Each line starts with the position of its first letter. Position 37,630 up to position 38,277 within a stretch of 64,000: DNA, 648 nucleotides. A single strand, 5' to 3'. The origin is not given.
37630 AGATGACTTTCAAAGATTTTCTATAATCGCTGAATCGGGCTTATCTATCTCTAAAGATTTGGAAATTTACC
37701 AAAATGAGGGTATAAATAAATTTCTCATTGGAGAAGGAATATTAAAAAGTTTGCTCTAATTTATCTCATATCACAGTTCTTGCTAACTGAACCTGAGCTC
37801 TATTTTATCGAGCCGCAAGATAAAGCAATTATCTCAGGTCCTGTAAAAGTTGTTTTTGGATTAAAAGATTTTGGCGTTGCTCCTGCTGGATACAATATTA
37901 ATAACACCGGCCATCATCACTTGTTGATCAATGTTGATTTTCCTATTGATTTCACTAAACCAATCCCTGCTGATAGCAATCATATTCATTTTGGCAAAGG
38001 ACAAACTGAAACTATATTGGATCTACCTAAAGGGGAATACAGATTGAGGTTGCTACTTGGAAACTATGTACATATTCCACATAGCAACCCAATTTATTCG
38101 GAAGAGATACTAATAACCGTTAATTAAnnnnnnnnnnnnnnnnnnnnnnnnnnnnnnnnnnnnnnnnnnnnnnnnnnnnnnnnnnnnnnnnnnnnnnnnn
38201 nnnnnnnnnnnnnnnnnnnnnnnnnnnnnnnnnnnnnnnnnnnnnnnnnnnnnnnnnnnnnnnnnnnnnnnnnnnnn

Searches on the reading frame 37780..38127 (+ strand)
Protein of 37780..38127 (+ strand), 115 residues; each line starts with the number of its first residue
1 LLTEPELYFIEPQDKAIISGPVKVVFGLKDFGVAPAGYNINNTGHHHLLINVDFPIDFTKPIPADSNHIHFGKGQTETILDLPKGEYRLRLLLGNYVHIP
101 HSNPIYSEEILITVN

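Call 3: search_protein_families(library=pfam, proteins=[window:37780-38127:+], max_evalue=0.01)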
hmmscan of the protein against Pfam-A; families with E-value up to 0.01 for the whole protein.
window:37780-38127:+ (115 aa): 1 family
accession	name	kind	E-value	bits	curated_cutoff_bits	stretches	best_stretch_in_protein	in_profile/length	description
PF14347.11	DUF4399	-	4.3e-32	110.8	28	1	24-114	1-90/91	Domain of unknown function (DUF4399)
